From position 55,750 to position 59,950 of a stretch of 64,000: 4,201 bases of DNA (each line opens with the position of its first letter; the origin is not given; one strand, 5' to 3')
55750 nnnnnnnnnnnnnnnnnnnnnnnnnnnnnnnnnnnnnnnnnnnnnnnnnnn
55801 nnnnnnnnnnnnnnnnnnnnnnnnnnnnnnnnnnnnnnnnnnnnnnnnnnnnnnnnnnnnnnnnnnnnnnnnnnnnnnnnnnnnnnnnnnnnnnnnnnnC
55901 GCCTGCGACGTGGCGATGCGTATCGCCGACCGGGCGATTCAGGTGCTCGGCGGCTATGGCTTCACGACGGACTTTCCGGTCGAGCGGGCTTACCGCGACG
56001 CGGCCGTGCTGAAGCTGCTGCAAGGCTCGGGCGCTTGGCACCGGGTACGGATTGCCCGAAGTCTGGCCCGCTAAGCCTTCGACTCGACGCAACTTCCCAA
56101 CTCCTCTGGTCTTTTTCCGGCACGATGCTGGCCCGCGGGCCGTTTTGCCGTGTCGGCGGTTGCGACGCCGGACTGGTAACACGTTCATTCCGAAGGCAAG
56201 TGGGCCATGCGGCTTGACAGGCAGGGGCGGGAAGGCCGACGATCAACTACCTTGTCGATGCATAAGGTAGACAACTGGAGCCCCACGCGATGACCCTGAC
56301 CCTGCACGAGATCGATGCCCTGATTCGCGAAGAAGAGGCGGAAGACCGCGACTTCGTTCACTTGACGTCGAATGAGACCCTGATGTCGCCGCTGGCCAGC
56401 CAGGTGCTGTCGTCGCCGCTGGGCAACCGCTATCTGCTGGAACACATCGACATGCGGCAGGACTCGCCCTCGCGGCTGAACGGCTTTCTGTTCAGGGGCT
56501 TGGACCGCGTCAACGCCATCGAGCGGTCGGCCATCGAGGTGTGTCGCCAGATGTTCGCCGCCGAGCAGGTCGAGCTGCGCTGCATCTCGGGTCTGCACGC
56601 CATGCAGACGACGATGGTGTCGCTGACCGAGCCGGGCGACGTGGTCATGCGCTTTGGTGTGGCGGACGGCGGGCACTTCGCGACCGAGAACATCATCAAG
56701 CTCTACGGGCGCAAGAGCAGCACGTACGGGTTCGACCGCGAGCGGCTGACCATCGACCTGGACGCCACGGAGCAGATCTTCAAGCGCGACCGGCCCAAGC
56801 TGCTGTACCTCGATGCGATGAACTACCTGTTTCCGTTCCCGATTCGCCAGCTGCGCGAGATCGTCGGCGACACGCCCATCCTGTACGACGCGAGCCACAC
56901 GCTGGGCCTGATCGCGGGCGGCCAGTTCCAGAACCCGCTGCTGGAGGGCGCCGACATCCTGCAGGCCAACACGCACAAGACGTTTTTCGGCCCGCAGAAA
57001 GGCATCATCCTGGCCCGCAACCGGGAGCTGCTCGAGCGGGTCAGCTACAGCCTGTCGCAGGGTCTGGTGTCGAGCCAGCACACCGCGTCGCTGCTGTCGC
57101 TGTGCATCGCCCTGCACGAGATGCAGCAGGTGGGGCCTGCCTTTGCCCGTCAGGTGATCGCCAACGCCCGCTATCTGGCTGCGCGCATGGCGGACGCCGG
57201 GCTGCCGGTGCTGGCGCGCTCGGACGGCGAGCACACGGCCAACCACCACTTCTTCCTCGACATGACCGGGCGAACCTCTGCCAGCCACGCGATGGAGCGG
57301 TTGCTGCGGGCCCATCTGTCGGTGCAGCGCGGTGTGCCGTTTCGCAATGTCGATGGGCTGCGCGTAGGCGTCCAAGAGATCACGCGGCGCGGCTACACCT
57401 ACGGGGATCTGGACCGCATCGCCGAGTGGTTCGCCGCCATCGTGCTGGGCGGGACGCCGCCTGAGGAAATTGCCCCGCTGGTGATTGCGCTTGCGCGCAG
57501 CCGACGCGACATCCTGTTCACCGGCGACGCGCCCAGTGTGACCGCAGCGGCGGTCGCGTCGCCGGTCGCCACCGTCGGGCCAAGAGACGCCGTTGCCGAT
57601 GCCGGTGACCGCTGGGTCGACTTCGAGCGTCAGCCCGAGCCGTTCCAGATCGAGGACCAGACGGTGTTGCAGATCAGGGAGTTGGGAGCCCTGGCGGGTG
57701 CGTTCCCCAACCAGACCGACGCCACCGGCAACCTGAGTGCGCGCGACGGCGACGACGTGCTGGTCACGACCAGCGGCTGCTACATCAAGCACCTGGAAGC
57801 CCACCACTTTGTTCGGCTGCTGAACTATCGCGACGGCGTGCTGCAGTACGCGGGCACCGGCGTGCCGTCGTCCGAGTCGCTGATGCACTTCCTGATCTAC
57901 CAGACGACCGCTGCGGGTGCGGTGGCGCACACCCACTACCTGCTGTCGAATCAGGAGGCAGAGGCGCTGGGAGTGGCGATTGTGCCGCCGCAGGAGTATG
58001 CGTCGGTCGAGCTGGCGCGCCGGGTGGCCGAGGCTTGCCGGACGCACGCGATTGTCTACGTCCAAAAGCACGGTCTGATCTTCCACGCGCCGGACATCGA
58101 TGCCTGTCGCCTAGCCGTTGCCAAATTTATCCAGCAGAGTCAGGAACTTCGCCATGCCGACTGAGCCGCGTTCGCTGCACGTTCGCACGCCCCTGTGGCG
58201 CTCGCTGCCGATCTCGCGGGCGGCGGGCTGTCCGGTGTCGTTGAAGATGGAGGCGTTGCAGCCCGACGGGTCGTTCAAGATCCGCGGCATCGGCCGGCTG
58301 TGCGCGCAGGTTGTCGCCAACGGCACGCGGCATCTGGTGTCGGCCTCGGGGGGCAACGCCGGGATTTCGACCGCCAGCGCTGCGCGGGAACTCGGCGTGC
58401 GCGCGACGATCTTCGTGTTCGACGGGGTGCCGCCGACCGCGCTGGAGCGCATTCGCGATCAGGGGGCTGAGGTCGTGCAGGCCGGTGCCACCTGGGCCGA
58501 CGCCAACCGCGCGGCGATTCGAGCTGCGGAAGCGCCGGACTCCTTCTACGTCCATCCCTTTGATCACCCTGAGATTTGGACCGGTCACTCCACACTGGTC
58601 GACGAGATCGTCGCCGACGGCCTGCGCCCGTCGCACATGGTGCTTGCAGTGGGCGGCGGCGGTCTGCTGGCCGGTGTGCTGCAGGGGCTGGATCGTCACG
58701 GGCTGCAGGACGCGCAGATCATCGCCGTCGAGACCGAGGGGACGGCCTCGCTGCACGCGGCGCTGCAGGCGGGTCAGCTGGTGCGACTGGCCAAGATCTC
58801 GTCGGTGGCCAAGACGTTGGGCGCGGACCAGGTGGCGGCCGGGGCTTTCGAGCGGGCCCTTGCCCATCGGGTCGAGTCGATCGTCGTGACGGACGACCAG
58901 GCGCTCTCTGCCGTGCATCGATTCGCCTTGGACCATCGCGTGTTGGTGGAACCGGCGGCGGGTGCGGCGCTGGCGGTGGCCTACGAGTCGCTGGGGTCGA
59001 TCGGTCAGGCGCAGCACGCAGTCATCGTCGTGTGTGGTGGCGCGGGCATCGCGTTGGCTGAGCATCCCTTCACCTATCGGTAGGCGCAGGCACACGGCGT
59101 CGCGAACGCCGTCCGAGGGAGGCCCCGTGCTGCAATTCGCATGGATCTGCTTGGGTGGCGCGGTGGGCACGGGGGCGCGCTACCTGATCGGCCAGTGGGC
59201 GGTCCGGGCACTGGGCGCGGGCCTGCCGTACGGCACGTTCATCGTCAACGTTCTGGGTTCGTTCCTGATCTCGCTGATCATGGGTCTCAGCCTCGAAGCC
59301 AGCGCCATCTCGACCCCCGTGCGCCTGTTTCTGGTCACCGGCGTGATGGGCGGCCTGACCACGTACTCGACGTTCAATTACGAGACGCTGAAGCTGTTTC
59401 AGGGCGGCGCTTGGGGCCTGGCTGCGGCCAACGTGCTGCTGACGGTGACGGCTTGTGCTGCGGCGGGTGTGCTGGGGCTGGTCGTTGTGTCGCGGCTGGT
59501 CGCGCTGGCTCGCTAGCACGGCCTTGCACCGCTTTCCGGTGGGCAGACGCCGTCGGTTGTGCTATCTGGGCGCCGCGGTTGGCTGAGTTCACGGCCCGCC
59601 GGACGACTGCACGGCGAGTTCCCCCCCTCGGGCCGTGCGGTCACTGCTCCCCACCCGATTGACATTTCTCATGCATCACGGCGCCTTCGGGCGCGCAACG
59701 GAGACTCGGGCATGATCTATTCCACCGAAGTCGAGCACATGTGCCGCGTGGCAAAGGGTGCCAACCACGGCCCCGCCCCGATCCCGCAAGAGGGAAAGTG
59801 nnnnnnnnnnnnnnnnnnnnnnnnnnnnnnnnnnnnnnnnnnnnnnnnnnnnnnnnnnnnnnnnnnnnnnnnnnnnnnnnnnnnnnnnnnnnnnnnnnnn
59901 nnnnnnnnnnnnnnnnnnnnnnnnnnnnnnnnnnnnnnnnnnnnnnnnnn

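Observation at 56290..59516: Translationally coupled trio: transaldolase-type enzyme, threonine-dehydratase-family PLP enzyme, and CrcB fluoride channel without a fluoride riboswitch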

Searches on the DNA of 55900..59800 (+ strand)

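Call 6: search_rna_families(source=window, start=55900, end=59800, threshold=evalue, max_evalue=10)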
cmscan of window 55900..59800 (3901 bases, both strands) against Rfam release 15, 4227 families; matches with E-value up to 10: 3.
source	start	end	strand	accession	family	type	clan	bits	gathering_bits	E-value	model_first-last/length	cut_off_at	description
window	57595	57655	+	RF01275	sR22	Gene; snRNA; snoRNA; CD-box;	-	19.1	40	1.5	1-58/58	no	Small nucleolar RNA sR22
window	57969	58017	+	RF03057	nhaA-I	Cis-reg; riboswitch;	-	17.8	37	2.5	1-55/55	no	nhaA-I RNA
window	59576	59641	+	RF01763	Guanidine-III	Cis-reg; riboswitch;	-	17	36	2.5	1-67/67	no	Guanidine-III riboswitch aptamer (yKKC-III)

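Call 40: search_rna_families(sources=[L081, L082, L083, L003, L004, L007, L009, L073], threshold=gathering)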
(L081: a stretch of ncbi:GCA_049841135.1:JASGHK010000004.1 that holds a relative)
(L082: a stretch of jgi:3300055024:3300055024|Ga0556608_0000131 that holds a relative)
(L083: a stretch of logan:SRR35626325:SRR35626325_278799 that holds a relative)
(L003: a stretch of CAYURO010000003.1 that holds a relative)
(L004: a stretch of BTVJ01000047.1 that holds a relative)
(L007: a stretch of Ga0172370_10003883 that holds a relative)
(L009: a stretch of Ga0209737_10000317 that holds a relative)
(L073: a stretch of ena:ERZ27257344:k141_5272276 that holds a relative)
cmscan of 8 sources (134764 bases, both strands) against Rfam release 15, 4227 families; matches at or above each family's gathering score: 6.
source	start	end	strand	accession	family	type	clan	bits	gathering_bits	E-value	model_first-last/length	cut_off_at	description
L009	2194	2267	+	RF00005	tRNA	Gene; tRNA;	CL00001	69.2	29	1.1e-12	1-71/71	no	tRNA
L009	2303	2376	+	RF00005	tRNA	Gene; tRNA;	CL00001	69.2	29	1.1e-12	1-71/71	no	tRNA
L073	197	270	+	RF00005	tRNA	Gene; tRNA;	CL00001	69.2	29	1.1e-12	1-71/71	no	tRNA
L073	306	379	+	RF00005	tRNA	Gene; tRNA;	CL00001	69.2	29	1.1e-12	1-71/71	no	tRNA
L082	4629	4706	+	RF01734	Fluoride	Cis-reg; riboswitch;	-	36.1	34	5.2e-06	1-64/64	no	Fluoride riboswitch aptamer (crcB RNA motif)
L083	1704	1781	+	RF01734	Fluoride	Cis-reg; riboswitch;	-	36.1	34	5.2e-06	1-64/64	no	Fluoride riboswitch aptamer (crcB RNA motif)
